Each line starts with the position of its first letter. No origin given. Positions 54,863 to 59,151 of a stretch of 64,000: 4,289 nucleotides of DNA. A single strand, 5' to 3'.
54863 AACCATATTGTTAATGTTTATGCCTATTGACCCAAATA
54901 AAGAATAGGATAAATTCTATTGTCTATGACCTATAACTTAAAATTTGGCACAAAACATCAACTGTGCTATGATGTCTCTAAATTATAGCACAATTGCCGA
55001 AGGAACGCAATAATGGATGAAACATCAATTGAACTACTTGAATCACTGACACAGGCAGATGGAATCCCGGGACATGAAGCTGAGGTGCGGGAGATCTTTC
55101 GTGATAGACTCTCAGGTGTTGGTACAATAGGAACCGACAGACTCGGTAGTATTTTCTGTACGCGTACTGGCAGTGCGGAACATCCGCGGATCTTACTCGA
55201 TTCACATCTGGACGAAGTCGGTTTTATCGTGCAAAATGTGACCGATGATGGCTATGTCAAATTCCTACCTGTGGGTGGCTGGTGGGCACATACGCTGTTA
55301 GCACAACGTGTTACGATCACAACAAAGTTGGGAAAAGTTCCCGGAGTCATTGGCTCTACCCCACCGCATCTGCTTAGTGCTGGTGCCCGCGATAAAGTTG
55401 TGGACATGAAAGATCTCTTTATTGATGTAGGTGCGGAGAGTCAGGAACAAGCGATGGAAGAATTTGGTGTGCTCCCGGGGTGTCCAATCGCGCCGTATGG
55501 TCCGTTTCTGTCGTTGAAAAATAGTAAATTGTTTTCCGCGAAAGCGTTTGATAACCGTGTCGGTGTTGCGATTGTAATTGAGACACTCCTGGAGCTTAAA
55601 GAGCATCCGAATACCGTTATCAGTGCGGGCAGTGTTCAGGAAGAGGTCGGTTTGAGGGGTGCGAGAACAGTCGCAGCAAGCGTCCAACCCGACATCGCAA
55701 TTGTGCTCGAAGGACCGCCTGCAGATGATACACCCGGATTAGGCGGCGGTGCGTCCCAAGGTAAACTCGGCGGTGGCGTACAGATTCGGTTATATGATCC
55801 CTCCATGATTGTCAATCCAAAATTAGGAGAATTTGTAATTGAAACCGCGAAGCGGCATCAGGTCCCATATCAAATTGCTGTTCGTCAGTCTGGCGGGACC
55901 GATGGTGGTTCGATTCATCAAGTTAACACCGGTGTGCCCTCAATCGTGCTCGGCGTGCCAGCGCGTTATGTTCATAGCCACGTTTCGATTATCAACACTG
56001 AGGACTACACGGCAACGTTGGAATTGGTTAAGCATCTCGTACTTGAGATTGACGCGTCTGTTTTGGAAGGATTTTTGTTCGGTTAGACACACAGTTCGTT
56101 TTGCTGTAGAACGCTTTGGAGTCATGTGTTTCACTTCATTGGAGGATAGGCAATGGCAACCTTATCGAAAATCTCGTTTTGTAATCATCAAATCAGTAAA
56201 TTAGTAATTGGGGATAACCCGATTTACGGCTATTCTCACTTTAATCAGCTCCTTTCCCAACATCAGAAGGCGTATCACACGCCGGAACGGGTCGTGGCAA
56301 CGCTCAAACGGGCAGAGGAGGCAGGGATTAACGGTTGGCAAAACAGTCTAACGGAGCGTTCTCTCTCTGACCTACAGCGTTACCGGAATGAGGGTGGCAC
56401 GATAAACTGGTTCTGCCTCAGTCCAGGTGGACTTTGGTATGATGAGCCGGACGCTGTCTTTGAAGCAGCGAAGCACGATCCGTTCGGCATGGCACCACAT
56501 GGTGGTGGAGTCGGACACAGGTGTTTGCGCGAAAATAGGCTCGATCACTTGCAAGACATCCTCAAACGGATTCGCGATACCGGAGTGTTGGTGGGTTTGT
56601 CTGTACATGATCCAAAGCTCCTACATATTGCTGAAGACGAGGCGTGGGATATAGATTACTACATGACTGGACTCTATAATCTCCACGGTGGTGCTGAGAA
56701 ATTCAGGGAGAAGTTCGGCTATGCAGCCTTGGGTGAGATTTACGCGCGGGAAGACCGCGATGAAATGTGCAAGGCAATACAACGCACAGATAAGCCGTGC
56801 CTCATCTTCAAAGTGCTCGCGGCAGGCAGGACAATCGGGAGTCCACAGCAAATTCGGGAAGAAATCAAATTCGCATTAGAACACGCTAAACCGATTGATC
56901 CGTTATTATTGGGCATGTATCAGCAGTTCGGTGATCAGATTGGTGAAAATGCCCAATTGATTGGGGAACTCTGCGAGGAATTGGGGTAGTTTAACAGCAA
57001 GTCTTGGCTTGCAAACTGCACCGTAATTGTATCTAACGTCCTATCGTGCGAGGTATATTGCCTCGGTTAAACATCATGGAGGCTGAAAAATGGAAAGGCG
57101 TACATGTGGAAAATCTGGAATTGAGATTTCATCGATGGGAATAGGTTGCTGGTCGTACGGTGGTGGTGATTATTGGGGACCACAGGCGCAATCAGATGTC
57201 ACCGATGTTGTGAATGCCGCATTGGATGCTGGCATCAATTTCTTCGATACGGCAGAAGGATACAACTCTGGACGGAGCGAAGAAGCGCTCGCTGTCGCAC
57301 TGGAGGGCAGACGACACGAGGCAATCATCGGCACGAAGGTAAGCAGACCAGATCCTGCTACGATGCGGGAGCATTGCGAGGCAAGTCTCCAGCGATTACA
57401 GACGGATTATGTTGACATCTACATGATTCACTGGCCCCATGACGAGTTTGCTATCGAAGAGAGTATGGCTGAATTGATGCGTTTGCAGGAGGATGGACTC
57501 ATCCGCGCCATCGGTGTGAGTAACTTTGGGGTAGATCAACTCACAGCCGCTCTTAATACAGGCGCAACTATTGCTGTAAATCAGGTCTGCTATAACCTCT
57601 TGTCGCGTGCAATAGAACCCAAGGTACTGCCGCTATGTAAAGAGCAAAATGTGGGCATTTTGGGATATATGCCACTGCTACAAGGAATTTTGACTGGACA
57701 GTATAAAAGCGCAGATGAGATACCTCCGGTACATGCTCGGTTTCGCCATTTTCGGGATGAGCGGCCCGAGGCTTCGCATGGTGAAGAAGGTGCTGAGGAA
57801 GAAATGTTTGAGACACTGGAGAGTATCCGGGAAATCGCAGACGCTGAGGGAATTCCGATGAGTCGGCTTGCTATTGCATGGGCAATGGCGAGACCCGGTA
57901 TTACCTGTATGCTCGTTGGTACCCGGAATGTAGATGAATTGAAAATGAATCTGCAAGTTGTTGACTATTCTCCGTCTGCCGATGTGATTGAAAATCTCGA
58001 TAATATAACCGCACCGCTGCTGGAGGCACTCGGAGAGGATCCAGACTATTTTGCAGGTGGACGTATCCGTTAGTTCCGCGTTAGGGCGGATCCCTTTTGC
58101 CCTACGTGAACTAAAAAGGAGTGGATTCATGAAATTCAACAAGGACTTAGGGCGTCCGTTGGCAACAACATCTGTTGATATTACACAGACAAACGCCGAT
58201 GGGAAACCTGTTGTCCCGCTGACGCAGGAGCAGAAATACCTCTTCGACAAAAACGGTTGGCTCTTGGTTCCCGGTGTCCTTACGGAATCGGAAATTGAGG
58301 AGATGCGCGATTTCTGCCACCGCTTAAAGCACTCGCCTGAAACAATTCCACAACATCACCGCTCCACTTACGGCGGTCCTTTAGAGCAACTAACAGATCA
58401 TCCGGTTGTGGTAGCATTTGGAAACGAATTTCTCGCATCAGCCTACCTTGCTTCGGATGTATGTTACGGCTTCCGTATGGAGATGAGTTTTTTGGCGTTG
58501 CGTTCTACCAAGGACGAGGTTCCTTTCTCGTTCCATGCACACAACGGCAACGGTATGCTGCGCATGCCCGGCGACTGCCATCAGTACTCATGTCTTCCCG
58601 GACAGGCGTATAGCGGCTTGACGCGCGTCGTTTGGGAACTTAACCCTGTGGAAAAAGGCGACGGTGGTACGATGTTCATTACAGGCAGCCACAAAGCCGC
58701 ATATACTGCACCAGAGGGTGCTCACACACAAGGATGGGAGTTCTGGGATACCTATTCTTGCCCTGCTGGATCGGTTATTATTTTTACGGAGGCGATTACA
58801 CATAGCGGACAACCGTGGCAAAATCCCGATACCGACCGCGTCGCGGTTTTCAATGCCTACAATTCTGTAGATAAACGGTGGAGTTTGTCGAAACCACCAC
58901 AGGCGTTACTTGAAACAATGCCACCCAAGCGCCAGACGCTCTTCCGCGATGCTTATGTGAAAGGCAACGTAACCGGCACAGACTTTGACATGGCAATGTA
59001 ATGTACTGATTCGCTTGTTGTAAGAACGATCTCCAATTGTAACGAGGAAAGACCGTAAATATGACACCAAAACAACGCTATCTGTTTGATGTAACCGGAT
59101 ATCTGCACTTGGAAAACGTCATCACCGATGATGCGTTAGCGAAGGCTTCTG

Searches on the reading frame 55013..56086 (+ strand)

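Call 45: search_protein_families(library=pfam, proteins=[window:55013-56086:+])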
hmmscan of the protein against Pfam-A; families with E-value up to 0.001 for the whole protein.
window:55013-56086:+ (357 aa): 3 families
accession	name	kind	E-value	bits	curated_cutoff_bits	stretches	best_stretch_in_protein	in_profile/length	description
PF05343.19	Peptidase_M42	-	1.5e-94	316.8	23.2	1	45-338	1-292/292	M42 glutamyl aminopeptidase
PF01546.33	Peptidase_M20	-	5.1e-09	36.8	24.6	1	167-344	21-205/206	Peptidase family M20/M25/M40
PF04389.22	Peptidase_M28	-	0.00074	19.7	21.3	0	178-223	30-79/193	Peptidase family M28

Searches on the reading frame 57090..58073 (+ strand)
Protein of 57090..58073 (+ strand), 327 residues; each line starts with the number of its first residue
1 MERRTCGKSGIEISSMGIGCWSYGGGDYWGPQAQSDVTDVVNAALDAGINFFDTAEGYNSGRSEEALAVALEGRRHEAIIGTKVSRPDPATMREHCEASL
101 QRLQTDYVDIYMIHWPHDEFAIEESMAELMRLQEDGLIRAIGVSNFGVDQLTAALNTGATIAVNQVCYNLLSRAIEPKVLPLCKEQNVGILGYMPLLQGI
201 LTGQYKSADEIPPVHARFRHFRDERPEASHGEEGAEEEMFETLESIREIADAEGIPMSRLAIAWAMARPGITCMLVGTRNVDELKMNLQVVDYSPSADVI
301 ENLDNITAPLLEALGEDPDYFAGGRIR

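Call 45: search_protein_families(library=pfam, proteins=[window:57090-58073:+])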
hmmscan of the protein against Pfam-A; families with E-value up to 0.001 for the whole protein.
window:57090-58073:+ (327 aa): 1 family
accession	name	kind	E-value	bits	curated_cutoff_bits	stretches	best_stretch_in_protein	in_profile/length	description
PF00248.27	Aldo_ket_red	-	7e-67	226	24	1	16-306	2-289/291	Aldo/keto reductase family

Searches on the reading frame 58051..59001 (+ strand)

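Call 45: search_protein_families(library=pfam, proteins=[window:58051-59001:+])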
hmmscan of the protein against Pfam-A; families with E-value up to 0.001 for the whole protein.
window:58051-59001:+ (316 aa): 1 family
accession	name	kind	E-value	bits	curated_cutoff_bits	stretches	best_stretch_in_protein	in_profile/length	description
PF05721.19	PhyH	-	6.3e-09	36.8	22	1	65-260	1-209/213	Phytanoyl-CoA dioxygenase (PhyH)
